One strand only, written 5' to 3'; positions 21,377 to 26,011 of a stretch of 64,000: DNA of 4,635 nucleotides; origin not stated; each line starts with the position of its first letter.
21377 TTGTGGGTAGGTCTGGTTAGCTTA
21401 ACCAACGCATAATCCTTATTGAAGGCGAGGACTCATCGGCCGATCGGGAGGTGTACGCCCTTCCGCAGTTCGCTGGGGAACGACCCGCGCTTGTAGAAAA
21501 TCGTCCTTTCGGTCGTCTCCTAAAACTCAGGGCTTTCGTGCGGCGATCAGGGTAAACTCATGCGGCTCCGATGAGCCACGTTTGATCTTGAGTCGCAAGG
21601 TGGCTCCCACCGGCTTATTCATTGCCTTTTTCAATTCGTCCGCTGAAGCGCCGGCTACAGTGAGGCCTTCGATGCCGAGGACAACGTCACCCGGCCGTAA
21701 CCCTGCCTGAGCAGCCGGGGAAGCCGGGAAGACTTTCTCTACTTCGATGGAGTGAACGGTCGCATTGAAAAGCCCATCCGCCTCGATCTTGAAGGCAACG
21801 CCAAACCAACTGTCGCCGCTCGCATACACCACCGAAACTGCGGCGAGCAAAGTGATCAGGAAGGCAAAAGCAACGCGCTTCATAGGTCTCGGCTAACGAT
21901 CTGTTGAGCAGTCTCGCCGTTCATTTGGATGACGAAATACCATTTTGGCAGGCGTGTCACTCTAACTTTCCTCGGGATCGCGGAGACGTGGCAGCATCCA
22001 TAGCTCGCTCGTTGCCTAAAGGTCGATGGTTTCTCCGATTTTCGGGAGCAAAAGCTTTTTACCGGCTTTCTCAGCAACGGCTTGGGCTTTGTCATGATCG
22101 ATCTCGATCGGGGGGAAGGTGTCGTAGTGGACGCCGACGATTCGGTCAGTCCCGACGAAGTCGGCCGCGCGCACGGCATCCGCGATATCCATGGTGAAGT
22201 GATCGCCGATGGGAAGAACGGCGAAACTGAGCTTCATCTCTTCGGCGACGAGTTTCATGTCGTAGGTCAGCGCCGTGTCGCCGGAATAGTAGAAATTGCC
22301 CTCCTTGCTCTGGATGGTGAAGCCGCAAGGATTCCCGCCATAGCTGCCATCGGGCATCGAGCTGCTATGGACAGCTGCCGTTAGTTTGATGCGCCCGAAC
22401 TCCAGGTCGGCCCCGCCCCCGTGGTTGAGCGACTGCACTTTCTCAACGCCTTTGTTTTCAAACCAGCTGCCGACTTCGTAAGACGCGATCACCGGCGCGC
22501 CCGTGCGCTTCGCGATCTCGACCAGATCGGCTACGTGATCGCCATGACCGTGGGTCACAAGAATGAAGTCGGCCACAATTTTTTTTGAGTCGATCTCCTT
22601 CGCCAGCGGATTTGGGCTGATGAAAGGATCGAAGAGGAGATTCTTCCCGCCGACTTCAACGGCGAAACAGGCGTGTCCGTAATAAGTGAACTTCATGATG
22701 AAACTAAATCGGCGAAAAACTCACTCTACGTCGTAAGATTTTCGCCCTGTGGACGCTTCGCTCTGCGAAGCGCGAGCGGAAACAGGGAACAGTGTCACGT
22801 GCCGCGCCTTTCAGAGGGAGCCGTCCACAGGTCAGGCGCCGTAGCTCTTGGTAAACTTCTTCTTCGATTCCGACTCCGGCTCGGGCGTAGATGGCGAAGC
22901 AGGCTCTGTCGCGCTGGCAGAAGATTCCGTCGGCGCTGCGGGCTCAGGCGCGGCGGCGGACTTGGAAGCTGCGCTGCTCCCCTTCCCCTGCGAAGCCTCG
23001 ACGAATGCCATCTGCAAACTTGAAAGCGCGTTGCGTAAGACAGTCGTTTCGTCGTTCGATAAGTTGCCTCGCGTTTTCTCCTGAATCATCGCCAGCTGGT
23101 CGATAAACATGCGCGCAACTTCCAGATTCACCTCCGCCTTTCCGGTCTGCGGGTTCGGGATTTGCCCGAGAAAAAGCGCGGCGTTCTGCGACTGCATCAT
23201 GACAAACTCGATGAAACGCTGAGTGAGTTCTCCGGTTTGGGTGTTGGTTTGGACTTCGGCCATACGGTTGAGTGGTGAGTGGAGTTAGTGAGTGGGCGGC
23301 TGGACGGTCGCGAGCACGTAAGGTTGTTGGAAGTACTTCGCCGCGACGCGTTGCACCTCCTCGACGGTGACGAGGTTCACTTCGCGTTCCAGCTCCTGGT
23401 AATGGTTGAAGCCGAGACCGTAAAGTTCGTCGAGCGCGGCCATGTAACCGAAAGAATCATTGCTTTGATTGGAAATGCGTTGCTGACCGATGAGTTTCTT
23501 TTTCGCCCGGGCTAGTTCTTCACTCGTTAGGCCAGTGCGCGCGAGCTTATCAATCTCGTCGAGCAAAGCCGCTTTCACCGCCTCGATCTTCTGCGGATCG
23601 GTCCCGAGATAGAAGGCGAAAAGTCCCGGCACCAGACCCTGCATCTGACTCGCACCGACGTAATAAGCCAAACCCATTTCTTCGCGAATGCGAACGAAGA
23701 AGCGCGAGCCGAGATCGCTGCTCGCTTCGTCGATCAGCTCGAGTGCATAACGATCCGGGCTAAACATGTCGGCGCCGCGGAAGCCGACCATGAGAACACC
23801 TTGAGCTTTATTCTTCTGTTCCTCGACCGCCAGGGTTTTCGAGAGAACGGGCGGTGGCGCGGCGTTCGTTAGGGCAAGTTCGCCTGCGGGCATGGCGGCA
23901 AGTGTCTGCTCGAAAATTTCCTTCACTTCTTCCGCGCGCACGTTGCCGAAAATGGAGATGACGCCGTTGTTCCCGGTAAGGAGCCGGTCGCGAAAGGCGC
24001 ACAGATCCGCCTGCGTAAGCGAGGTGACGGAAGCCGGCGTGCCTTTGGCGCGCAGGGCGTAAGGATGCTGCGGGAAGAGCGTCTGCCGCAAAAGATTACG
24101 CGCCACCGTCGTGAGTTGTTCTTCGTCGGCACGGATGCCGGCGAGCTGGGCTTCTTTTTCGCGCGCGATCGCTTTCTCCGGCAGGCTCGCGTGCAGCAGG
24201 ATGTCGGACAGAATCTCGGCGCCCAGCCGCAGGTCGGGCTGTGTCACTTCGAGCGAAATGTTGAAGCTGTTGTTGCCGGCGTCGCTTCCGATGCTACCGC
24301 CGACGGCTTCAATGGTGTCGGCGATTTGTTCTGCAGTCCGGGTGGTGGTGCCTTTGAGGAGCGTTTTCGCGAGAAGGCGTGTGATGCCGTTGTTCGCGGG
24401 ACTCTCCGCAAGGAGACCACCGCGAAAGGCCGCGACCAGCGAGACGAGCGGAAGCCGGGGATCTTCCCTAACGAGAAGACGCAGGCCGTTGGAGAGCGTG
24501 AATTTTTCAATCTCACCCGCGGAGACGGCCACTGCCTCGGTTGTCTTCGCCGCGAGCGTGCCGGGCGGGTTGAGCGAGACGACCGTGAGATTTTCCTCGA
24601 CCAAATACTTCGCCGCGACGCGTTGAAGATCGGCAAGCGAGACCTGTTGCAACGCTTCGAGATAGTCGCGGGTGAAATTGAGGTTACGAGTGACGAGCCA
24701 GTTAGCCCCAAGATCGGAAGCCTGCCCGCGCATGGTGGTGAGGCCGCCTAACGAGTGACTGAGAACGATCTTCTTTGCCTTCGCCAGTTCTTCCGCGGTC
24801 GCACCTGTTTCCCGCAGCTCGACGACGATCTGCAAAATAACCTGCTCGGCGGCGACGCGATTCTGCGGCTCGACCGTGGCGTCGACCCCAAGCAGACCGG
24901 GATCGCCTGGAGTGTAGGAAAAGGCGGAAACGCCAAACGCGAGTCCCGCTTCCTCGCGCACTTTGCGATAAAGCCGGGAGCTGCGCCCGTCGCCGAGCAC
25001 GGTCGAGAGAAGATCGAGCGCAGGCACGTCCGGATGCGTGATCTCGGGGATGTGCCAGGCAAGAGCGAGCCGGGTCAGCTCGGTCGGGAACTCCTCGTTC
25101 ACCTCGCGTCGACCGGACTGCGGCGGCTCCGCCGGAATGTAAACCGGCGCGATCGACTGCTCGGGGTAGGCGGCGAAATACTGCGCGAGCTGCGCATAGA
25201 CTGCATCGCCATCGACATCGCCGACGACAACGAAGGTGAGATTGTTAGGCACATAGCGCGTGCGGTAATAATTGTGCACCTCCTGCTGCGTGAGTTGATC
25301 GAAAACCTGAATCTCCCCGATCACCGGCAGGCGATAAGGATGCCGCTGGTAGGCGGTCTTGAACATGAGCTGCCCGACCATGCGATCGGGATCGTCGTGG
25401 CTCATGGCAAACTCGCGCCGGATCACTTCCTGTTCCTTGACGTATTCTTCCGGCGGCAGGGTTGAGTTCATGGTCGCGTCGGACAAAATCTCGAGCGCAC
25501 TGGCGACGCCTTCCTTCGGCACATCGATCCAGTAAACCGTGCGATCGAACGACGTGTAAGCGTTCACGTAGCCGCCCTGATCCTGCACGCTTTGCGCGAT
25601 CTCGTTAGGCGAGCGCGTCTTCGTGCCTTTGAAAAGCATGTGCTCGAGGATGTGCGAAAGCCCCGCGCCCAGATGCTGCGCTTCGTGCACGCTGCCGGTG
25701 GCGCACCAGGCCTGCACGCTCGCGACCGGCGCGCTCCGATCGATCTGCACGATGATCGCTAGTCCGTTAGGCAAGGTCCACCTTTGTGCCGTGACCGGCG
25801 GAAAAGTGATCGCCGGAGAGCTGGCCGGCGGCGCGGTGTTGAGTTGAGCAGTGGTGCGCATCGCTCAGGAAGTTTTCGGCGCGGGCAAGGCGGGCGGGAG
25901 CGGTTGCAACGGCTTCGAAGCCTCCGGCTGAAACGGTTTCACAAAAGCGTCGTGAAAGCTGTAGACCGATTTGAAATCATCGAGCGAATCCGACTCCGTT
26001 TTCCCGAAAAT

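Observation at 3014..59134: Hyper-abundant DNA word (T)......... at about one per kb, in both orientations, mostly inside unrelated genes: a candidate uptake-signal-like genome-wide motif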

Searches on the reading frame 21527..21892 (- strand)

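Call 25: search_protein_families(library=pfam, proteins=[window:21527-21892:-])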
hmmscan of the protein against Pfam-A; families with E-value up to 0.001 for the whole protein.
window:21527-21892:- (121 aa): 3 families
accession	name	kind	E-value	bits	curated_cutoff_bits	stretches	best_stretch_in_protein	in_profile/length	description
PF17820.7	PDZ_6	-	4.1e-10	39.7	27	1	51-105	2-54/54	PDZ domain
PF00595.29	PDZ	-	5e-10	40.1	23.2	1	25-104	7-81/81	PDZ domain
PF13180.12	PDZ_2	-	9.9e-10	39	27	1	31-108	4-72/80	PDZ domain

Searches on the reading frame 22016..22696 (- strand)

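Call 25: search_protein_families(library=pfam, proteins=[window:22016-22696:-])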
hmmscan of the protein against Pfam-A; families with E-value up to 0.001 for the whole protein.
window:22016-22696:- (226 aa): 3 families
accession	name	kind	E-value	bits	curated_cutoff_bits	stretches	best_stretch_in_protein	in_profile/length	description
PF12706.13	Lactamase_B_2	-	7.6e-24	84.9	27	1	19-191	2-200/200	Beta-lactamase superfamily domain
PF13483.12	Lactamase_B_3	-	1.7e-20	74.1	24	1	3-190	2-160/160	Beta-lactamase superfamily domain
PF00753.33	Lactamase_B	-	5.6e-16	59.5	22.7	1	8-171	6-171/196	Metallo-beta-lactamase superfamily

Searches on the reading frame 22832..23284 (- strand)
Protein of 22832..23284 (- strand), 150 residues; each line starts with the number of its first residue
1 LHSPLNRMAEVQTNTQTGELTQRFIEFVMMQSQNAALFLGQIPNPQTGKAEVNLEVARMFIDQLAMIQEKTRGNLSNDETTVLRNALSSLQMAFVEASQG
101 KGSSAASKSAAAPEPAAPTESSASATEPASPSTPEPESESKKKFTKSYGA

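Call 25: search_protein_families(library=pfam, proteins=[window:22832-23284:-])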
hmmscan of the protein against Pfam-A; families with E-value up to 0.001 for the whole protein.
window:22832-23284:- (150 aa): 1 family
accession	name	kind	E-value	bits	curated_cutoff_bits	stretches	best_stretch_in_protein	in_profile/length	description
PF08899.16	DUF1844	-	9e-25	87.1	27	1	23-96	3-76/76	Domain of unknown function (DUF1844)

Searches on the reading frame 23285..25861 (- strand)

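Call 25: search_protein_families(library=pfam, proteins=[window:23285-25861:-])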
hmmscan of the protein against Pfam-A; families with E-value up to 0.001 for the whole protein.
window:23285-25861:- (858 aa): 2 families
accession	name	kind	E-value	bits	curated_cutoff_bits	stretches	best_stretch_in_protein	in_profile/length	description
PF05193.26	Peptidase_M16_C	-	8.5e-74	247.8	23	2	190-365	2-180/181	Peptidase M16 inactive domain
PF00675.25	Peptidase_M16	-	2.2e-45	154.6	22.3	2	39-181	5-146/149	Insulinase (Peptidase family M16)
